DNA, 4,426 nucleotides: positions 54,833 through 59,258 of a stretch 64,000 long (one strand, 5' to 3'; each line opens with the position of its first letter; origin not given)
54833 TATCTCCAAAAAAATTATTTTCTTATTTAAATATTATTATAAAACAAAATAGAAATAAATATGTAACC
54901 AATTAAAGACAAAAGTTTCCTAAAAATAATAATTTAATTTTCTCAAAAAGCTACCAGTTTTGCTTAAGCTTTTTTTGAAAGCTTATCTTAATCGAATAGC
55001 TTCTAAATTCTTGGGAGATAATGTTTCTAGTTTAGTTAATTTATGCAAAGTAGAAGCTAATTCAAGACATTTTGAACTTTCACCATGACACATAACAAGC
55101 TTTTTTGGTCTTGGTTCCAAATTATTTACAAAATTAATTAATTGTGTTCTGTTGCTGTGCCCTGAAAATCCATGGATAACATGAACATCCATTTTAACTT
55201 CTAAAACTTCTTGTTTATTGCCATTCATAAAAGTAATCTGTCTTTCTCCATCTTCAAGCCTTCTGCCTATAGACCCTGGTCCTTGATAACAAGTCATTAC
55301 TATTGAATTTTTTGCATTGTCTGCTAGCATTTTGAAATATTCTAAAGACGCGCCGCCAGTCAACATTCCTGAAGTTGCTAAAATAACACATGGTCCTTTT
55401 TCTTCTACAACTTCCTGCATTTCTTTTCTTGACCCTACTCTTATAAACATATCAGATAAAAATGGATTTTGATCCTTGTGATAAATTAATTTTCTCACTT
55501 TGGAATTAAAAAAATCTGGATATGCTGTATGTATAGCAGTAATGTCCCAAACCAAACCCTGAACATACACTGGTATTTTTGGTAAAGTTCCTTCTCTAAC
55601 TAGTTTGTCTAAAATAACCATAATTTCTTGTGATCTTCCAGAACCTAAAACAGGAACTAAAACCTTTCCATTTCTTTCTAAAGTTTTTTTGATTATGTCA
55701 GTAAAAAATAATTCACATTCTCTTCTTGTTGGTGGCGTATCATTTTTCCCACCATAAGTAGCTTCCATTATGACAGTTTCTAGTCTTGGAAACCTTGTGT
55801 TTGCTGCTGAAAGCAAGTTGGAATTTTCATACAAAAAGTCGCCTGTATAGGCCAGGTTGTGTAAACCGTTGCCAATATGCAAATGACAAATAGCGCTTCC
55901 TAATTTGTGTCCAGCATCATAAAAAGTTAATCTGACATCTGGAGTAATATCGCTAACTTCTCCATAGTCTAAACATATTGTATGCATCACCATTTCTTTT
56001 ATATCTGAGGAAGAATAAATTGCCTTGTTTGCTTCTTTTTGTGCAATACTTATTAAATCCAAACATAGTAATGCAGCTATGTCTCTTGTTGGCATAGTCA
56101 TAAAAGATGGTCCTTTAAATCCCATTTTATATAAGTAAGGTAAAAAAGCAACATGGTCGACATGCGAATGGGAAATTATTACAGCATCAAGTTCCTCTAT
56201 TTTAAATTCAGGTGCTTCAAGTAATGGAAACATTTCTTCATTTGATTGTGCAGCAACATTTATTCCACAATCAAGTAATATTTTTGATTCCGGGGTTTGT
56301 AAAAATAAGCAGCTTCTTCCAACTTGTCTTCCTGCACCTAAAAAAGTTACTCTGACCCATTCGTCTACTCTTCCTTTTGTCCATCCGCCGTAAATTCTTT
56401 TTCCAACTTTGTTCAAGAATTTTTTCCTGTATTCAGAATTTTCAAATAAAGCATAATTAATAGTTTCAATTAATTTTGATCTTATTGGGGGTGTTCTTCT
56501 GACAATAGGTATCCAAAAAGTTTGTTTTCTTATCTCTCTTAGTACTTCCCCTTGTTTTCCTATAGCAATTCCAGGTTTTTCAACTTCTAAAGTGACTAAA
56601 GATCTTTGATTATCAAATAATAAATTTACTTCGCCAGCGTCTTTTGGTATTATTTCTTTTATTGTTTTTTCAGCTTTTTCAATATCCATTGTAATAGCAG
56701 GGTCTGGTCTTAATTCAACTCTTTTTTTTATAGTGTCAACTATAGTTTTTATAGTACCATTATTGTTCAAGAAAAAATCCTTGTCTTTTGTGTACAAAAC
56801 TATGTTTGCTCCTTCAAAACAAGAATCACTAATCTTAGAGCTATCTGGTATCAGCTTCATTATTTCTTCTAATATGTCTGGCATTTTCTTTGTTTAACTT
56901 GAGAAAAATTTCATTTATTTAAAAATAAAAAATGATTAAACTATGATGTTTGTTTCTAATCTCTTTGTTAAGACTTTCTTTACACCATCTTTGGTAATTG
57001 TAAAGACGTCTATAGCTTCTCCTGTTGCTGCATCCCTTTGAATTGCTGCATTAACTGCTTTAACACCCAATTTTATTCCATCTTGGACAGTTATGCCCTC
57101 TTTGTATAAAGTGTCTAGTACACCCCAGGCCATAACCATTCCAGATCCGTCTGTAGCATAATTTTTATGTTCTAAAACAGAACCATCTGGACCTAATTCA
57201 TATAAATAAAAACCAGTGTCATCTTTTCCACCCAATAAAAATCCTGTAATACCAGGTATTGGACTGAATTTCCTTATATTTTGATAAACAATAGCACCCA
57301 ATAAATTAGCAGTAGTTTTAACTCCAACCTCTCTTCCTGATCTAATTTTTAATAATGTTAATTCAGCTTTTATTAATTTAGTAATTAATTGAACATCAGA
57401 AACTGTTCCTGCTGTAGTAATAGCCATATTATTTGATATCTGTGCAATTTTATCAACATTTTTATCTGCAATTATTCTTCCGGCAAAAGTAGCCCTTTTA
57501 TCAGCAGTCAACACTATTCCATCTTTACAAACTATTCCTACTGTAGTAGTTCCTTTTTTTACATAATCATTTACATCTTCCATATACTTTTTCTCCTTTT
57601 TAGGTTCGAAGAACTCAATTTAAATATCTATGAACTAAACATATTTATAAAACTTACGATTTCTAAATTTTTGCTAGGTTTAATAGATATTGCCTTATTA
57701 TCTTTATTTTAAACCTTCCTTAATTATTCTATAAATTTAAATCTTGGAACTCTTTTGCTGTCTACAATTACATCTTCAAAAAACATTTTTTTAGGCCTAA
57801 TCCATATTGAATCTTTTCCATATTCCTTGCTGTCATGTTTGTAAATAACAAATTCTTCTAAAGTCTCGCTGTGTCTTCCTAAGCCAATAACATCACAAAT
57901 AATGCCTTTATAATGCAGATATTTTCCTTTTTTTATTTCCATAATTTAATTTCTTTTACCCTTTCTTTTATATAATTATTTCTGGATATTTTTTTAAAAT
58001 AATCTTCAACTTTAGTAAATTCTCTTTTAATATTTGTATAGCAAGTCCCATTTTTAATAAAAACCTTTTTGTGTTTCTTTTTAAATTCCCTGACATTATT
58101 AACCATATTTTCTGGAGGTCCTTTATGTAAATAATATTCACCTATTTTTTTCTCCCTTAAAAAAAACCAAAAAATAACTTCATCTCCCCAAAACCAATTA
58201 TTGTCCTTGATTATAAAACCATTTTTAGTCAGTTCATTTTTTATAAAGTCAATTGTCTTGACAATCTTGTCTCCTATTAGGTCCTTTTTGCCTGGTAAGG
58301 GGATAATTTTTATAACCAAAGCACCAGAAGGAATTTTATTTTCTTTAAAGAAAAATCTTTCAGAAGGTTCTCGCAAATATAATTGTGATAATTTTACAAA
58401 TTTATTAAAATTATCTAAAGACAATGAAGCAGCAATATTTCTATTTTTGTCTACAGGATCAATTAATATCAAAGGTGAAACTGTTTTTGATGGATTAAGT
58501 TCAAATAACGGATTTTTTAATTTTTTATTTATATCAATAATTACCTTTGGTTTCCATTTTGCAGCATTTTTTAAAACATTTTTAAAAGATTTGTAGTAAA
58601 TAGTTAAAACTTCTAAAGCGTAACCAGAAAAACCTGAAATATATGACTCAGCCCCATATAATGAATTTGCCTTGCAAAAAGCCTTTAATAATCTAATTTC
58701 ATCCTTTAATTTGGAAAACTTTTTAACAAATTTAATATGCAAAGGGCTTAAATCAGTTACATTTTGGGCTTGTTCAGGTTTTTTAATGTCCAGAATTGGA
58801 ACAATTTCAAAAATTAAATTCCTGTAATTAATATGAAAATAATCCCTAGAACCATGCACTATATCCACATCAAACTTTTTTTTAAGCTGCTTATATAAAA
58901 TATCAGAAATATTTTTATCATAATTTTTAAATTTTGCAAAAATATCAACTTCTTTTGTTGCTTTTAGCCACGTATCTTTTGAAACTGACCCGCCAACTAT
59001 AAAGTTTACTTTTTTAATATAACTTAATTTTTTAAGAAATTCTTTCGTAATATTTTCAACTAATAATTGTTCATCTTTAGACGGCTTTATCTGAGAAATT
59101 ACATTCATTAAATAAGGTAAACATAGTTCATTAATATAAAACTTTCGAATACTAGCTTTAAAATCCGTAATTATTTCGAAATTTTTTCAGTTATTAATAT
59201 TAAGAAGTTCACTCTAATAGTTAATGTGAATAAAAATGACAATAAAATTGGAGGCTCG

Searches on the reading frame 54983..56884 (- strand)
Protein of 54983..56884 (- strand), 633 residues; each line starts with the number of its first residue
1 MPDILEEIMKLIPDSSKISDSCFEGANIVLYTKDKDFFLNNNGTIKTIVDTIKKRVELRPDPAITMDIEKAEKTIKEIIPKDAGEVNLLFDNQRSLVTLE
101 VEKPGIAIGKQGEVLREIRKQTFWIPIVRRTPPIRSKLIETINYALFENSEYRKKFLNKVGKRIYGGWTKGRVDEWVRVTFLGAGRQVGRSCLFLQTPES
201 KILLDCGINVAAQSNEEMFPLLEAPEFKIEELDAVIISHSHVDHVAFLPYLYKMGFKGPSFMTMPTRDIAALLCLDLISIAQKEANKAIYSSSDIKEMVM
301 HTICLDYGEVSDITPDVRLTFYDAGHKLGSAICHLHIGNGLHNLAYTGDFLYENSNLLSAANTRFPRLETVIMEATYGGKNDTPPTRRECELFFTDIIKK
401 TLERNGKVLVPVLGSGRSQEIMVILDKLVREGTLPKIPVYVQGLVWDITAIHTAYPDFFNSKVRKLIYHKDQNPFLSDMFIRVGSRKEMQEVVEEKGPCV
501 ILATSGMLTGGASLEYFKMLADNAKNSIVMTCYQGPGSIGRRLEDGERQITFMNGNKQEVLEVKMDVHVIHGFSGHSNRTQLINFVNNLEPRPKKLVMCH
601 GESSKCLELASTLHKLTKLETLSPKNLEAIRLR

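Call 68: search_protein_families(library=pfam, proteins=[window:54983-56884:-], max_evalue=0.0001)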
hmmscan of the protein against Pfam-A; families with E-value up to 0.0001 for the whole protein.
window:54983-56884:- (633 aa): 6 families
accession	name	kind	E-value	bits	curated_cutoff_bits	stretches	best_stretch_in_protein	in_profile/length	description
PF10996.14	Beta-Casp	-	1.3e-29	103.6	27.7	1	419-543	2-120/120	Beta-Casp domain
PF17214.9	KH_TffA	-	1.8e-17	63.5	22.6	1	3-64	6-67/68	Transcription termination factor FttA, KH domain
PF00753.33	Lactamase_B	-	1.6e-13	51.5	22.7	1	188-251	4-63/196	Metallo-beta-lactamase superfamily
PF07521.17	RMMBL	-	5.3e-13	49.2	21.6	1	561-620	2-59/63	Zn-dependent metallo-hydrolase RNA specificity domain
PF16661.11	Lactamase_B_6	-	9.3e-13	48.4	27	1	195-362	2-174/193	Metallo-beta-lactamase superfamily domain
PF12706.13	Lactamase_B_2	-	1.2e-09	38.6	27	1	201-353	2-146/200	Beta-lactamase superfamily domain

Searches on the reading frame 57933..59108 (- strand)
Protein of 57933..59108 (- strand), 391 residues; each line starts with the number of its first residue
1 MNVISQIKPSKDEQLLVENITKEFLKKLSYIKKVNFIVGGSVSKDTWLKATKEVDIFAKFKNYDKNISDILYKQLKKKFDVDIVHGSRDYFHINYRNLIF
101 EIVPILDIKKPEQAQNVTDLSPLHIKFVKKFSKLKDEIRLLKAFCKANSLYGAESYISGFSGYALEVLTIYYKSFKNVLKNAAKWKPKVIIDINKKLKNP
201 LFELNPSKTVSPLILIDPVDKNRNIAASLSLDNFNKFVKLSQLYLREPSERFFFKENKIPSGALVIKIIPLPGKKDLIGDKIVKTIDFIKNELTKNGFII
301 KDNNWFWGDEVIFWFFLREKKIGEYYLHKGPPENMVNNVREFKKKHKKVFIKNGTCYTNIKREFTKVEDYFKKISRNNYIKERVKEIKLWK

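Call 68: search_protein_families(library=pfam, proteins=[window:57933-59108:-], max_evalue=0.0001)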
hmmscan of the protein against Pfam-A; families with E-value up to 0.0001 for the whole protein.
window:57933-59108:- (391 aa): 2 families
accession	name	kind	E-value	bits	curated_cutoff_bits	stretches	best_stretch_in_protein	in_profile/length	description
PF09249.16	tRNA_NucTransf2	-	8.7e-39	132.7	27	1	136-254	1-113/113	tRNA nucleotidyltransferase, second domain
PF21133.2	CAA_C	-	5.4e-09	36.3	22.2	1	282-374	24-119/144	CCA-adding enzyme, C-terminal domain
